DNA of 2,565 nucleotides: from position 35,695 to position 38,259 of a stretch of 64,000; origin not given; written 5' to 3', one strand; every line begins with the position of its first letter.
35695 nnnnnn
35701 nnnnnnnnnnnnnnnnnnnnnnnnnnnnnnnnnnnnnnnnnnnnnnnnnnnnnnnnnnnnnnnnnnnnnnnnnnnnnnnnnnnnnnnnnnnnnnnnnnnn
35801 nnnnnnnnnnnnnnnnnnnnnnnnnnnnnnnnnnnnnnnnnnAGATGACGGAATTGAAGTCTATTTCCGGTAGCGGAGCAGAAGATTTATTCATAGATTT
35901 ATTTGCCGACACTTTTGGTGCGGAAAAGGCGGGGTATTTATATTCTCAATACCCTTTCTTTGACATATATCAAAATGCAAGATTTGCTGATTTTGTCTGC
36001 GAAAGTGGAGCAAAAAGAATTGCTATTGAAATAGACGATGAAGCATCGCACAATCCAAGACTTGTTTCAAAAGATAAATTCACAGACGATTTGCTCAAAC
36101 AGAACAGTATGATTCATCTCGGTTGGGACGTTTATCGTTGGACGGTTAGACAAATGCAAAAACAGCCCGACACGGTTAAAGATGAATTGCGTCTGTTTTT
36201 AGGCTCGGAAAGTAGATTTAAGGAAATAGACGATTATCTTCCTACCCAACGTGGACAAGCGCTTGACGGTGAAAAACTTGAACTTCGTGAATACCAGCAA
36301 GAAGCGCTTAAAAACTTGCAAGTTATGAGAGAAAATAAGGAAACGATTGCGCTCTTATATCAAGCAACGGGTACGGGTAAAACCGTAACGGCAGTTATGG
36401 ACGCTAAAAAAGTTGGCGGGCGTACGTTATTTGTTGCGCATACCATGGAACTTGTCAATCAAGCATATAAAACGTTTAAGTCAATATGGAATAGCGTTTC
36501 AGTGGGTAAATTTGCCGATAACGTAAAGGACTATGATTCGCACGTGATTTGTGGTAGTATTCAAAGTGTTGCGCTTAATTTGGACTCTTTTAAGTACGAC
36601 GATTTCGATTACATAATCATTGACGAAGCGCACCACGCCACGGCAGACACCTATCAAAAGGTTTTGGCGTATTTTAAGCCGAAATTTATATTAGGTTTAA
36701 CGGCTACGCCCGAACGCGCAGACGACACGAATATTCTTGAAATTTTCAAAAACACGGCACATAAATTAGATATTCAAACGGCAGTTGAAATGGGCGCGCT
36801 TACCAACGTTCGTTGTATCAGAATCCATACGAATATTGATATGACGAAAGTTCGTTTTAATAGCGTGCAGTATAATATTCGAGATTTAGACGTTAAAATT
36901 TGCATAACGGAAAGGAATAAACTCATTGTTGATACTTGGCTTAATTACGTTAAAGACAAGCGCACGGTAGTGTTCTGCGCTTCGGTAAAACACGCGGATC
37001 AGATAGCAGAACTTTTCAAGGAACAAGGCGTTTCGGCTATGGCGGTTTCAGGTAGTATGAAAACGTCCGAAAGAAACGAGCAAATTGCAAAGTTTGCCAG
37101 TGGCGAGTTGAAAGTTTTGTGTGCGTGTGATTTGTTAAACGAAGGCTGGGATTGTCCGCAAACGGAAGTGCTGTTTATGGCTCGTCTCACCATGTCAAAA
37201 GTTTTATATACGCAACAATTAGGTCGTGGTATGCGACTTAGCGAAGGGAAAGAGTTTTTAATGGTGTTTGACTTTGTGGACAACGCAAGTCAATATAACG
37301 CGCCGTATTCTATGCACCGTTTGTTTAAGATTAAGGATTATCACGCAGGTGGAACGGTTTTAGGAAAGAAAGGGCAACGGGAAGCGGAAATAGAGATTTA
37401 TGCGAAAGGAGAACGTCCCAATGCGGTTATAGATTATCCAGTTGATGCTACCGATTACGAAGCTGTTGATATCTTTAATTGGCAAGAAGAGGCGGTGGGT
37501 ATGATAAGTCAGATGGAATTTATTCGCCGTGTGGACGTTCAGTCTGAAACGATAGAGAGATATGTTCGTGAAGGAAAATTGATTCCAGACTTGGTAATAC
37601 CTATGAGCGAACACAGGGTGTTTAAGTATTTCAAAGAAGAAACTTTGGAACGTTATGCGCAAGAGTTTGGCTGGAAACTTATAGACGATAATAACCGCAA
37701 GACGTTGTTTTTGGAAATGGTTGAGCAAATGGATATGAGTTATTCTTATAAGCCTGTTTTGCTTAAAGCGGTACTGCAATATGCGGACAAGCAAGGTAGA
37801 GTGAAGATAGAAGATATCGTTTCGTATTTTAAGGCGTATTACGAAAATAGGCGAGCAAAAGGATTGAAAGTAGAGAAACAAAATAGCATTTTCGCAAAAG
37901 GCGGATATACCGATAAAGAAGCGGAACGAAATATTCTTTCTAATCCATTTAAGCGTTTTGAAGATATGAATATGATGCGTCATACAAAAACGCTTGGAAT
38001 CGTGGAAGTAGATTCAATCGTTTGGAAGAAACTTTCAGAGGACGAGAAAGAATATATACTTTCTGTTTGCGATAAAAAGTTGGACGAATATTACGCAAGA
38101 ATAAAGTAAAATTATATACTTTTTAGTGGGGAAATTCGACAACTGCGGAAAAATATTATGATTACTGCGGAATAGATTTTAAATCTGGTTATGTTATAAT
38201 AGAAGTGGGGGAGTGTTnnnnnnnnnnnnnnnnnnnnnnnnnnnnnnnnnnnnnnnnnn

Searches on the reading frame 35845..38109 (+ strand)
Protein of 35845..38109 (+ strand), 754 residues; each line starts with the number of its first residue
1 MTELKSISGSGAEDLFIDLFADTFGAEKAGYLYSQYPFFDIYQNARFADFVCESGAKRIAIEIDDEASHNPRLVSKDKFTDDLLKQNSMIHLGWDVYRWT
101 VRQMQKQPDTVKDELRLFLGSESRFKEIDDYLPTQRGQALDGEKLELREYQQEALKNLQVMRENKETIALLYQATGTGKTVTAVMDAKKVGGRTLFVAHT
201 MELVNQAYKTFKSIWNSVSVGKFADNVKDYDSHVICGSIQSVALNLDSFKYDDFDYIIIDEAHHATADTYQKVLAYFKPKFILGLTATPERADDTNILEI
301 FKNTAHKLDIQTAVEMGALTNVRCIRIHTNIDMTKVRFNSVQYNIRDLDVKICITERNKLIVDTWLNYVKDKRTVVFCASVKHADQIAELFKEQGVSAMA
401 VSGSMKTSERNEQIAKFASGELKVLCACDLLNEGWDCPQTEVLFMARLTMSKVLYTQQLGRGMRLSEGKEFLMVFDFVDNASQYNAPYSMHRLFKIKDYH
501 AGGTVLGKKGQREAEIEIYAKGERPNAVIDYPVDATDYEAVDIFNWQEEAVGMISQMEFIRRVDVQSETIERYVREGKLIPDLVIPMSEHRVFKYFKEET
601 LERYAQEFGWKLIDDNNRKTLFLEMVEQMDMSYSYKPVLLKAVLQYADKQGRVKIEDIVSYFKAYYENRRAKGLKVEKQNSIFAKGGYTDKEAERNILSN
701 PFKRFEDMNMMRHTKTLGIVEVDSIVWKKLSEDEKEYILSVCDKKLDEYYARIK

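Call 5: search_protein_families(library=pfam, proteins=[window:35845-38109:+], max_evalue=0.01)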
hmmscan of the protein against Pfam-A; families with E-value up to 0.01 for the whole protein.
window:35845-38109:+ (754 aa): 6 families
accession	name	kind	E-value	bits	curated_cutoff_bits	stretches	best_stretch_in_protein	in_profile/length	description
PF04851.21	ResIII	-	1.7e-36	126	22.5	1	144-291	1-164/164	Type III restriction enzyme, res subunit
PF00271.37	Helicase_C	-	9.7e-18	64.9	23.5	1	366-465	10-109/110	Helicase conserved C-terminal domain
PF00270.35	DEAD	-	4.6e-14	52.9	26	1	149-291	2-162/167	DEAD/DEAH box helicase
PF18766.7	SWI2_SNF2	-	3.3e-12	47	26.7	1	158-336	10-202/221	SWI2/SNF2 ATPase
PF18741.7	MTES_1575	-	5.9e-05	23.5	38.2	1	47-116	26-93/96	REase_MTES_1575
PF13307.12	Helicase_C_2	-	0.0035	17.8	25.3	0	370-440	8-83/170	Helicase C-terminal domain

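Call 6: search_protein_families(library=padloc, proteins=[window:35845-38109:+], max_evalue=0.01)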
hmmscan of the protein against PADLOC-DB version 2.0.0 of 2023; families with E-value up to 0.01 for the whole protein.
window:35845-38109:+ (754 aa): 26 families (the best 25 are shown)
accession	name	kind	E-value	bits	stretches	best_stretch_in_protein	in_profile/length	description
PDLC03658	mREase_IV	-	1e-54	183.7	1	150-481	226-561/953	Type IV methyl-directed restriction enzyme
PDLC03659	mREase_IV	-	3.5e-51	172.1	1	148-480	220-568/945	Type IV methyl-directed restriction enzyme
PDLC02707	PbeA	-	1.7e-34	117.5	2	370-479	521-631/672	PbeA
PDLC02704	PbeA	-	1.3e-28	97.9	3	370-483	529-649/682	PbeA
PDLC03049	REase_I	-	5.2e-21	72.3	1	147-631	168-687/807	Type I restriction enzyme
PDLC03047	REase_I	-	3.5e-20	69.4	1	147-341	344-547/1107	Type I restriction enzyme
PDLC02705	PbeA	-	3.1e-17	60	1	372-478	526-633/691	PbeA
PDLC02706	PbeA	-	4.8e-17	59.8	2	405-479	599-673/722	PbeA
PDLC03653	REase_III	-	2.2e-11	40.6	1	253-465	259-469/883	Type III restriction enzyme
PDLC03928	PsyrT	-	5.6e-11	39.5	1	363-464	234-334/689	-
PDLC02864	DpdF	-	7.9e-10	36.1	1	350-483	212-346/610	DpdF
PDLC01439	typeIV_DinG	-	3.2e-09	34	1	370-440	405-472/575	CAS-IV-A; associated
PDLC02861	DpdF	-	1.2e-08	31.7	1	361-480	229-348/611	DpdF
PDLC00937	Cas3d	-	4.5e-08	30.7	1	250-461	142-355/357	"CRISPR-associated helicase Cas3, subtype CYANO"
PDLC02865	DpdF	-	5.2e-08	28.9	1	357-506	964-1113/1499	DpdF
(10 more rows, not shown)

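Call 7: search_protein_families(library=ncbifam, proteins=[window:35845-38109:+], max_evalue=0.01)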
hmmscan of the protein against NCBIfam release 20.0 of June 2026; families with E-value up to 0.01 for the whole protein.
window:35845-38109:+ (754 aa): 33 families (the best 25 are shown)
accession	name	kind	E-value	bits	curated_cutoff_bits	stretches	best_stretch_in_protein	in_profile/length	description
NF053632.1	heli_RadD_YejH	equivalog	1e-44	152.8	720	1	146-483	2-360/573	DNA repair helicase RadD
NF046051.1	restrict_EcoAI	equivalog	2.4e-35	122.2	550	1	140-598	151-629/768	EcoAI/FtnUII family type I restriction enzme subunit R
NF008521.0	PRK11448.1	equivalog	2e-23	82.4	729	2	339-484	663-821/1123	type I restriction-modification system endonuclease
NF010337.0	PRK13766.1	equivalog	3.7e-23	81.5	610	2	140-304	10-187/781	Hef nuclease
TIGR04095.1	dnd_restrict_1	equivalog_domain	4.2e-21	75.5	600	2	143-330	5-213/451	DNA phosphorothioation system restriction enzyme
NF045503.1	repair_heli_XPB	equivalog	1.4e-19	70.1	610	1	138-492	175-534/548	DNA repair helicase XPB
NF003673.1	PRK05298.1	equivalog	1.2e-14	53.6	743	2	359-469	431-546/653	excinuclease ABC subunit UvrB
NF008744.0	PRK11776.1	equivalog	1.4e-14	53.6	524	1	329-465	201-336/460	ATP-dependent RNA helicase DbpA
TIGR00631.1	uvrb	equivalog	3.9e-14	51.8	750.1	2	367-450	439-520/658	excinuclease ABC subunit UvrB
NF008394.0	PRK11192.1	equivalog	6.1e-10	38.5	507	1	365-464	241-340/441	ATP-dependent RNA helicase SrmB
TIGR01389.1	recQ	equivalog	8e-09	34.5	640.2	1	343-481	196-334/591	DNA helicase RecQ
TIGR00643.1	recG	equivalog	1.1e-08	34.3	659.4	1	147-289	236-396/629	ATP-dependent DNA helicase RecG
TIGR00614.1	recQ_fam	subfamily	1.3e-08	34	219.8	1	332-481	185-336/470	RecQ family ATP-dependent DNA helicase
NF008164.0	PRK10917.1-2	equivalog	3.5e-08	32.2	785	1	147-446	277-570/704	ATP-dependent DNA helicase RecG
NF053631.1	RNA_helic_CshA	equivalog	1.6e-07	30.6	646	1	352-464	217-330/434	degradosome RNA helicase CshA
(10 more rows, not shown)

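Call 48: search_solved_structures(query=window:35845-38109:+, max_evalue=0.01)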
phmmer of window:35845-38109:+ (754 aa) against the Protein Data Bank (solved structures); distinct sequences matched with E-value up to 0.01: 155 (the best 60 are shown).
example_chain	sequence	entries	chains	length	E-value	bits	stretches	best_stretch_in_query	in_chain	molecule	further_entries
7clg_A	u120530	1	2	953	8.2e-54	186.1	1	150-487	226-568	Putative helicase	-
6jde_B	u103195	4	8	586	5e-30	107.5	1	146-487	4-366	Putative DNA repair helicase RadD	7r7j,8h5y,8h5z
3h1t_A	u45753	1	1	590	1.2e-18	69.9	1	147-486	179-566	Type I site-specific restriction-modification system, R (Restriction) subunit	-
6p66_A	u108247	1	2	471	3.1e-17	65.3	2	141-296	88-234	DNA repair protein RAD25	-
2fwr_A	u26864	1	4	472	3.1e-17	65.3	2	141-296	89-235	DNA repair protein RAD25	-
6p4f_A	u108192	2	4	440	4.4e-16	61.5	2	130-296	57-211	DNA-dependent ATPase XPBII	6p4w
5tnu_A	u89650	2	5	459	5e-16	61.2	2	130-296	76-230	DNA-dependent ATPase XPBII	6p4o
2d7d_A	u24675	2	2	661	5e-11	44.7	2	358-475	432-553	UvrABC system protein B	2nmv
3v4r_A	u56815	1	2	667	5.1e-11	44.7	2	358-475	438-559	UvrABC system protein B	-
2fz4_A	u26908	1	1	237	5.9e-11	44.5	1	141-294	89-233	DNA repair protein RAD25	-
1wp9_A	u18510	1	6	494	1.6e-09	39.8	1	160-305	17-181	ATP-dependent RNA helicase, putative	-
6o8e_A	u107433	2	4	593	2.6e-09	39.1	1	366-468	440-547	UvrABC system protein B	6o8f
1d9z_A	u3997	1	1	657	3.6e-09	38.6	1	366-476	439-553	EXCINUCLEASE UVRABC COMPONENT UVRB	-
2fdc_A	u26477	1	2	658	3.6e-09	38.6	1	366-476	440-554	UvrABC system protein B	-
1d9x_A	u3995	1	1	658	3.6e-09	38.6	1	366-476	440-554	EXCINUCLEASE UVRABC COMPONENT UVRB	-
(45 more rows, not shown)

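Call 49: find_related_loci(query=window:35845-38109:+, collection=viral_contigs, flank=8000)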
Query window:35845-38109:+ (754 aa) in viral_contigs; peptide patterns used: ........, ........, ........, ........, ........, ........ (x = any residue, [..] = any of these).
7 stretches matched a pattern; 5 encode a relative of the query (tblastn E <= 1e-3); 5 distinct loci.
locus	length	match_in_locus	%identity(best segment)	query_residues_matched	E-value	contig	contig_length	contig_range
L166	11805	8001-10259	71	1-753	0e+0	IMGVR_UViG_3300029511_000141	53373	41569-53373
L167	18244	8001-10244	70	6-752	0e+0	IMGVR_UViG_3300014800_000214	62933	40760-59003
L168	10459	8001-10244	70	6-752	0e+0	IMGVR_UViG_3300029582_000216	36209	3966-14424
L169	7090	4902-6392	76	258-753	0e+0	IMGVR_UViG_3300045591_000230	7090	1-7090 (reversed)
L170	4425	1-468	83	580-735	4e-84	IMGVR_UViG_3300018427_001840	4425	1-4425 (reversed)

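Call 62: search_protein_families(library=pfam, proteins=[L167:7667-7987:+], max_evalue=10)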
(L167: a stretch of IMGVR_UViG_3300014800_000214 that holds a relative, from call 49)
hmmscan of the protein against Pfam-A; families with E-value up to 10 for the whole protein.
L167:7667-7987:+ (106 aa): 2 families
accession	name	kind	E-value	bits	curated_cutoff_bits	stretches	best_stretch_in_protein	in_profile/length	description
PF12643.12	MazG-like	-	0.0052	17.4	27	1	50-88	31-69/85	MazG-like family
PF25070.2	DUF7794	-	0.092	12.5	32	1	29-66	114-152/271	Domain of unknown function (DUF7794)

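Call 102: search_dna_similar(query=window:35845-38109:+, collection=plasmids, mode=protein, max_rows=12, max_evalue=1e-20)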
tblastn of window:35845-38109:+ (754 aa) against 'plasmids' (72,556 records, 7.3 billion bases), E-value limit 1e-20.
Records with a match: 114; places in all: 119; records where one place covers at least 80% of the query: 0.
Best place of each record, by identity: <60% 114.
By first word of the organism name: Nostoc 14; Escherichia 6; Picosynechococcus 6; Pseudoalteromonas 5; Klebsiella 5; Alicyclobacillus 4; Lactiplantibacillus 3; Azospirillum 3; Calothrix 3; Arcobacter 3; and 50 more.
By predicted mobility (MOB-suite, as given by PLSDB): non-mobilizable 81; mobilizable 20; conjugative 13.
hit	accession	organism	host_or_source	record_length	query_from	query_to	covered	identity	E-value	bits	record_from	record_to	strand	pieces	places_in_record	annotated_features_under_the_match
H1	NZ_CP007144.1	Hymenobacter swuensis DY53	-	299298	150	508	48%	35.9%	5e-44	179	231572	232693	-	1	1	DEAD/DEAH box helicase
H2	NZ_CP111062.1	Chondrinema litorale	Seaweed,red alga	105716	144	491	46%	35.3%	1e-44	181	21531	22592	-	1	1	DEAD/DEAH box helicase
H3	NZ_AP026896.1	Aeromonas caviae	Microbe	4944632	97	502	54%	30.2%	2e-37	159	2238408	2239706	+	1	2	none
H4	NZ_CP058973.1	Pseudoalteromonas sp. JSTW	cell culture,marine sediment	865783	114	481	49%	32.9%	1e-37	159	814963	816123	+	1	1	DEAD/DEAH box helicase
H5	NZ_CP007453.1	Peptoclostridium acidaminophilum DSM 3953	black mud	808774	150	483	44%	36.2%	2e-47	190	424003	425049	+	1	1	DEAD/DEAH box helicase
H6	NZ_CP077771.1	Pseudoalteromonas shioyasakiensis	Haliotis discus hannai,plate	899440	114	481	49%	32.6%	6e-39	164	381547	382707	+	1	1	DEAD/DEAH box helicase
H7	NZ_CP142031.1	Pseudoalteromonas sp. CuT4-3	whole organism,deep-sea sediment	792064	148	490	45%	35.0%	2e-44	181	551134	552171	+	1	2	DEAD/DEAH box helicase family protein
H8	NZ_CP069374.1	Neotabrizicola shimadae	microbial biofilm,biofilm, Nakabusa ...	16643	134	484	47%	34.1%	5e-52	204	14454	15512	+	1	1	DUF3427 domain-containing protein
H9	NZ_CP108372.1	Streptomyces sp. NBC_01335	-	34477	148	545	53%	29.7%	6e-34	148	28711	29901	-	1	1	DEAD/DEAH box helicase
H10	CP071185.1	Alicyclobacillus curvatus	water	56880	145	480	45%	34.9%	8e-54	209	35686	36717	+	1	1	DEAD/DEAH box helicase | helix-turn-helix domain-containing protein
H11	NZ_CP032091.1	Pseudoalteromonas donghaensis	cell culture,seawater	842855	114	481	49%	31.8%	6e-37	157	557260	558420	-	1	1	DEAD/DEAH box helicase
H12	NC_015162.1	Deinococcus proteolyticus MRP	feces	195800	54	480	57%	27.3%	2e-30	137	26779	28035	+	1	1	DEAD/DEAH box helicase family protein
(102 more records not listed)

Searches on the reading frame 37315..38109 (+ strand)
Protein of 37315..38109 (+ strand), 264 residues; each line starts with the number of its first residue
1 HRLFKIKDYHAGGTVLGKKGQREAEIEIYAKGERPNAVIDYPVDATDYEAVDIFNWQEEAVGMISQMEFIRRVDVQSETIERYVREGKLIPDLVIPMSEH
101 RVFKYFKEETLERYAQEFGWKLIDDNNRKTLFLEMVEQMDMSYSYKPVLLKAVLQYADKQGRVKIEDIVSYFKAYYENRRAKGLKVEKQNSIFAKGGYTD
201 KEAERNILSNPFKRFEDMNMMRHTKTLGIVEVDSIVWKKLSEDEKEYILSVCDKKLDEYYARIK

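Call 62: search_protein_families(library=pfam, proteins=[window:37315-38109:+], max_evalue=10)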
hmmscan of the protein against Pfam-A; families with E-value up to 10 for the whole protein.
window:37315-38109:+ (264 aa): 1 family
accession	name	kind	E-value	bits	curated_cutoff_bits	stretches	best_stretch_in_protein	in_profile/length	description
PF13489.12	Methyltransf_23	-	0.11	12.6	27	1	80-123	119-162/164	Methyltransferase domain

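Call 100: search_solved_structures(query=A4, max_evalue=10, show_alignments=3)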
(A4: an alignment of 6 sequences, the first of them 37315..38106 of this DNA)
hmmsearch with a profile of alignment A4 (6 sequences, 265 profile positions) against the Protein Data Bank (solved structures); distinct sequences matched with E-value up to 10: 1.
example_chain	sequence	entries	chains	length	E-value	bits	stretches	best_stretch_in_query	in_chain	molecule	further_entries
4wia_A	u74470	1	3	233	0.18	14.1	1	123-179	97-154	Putative flagella-related protein H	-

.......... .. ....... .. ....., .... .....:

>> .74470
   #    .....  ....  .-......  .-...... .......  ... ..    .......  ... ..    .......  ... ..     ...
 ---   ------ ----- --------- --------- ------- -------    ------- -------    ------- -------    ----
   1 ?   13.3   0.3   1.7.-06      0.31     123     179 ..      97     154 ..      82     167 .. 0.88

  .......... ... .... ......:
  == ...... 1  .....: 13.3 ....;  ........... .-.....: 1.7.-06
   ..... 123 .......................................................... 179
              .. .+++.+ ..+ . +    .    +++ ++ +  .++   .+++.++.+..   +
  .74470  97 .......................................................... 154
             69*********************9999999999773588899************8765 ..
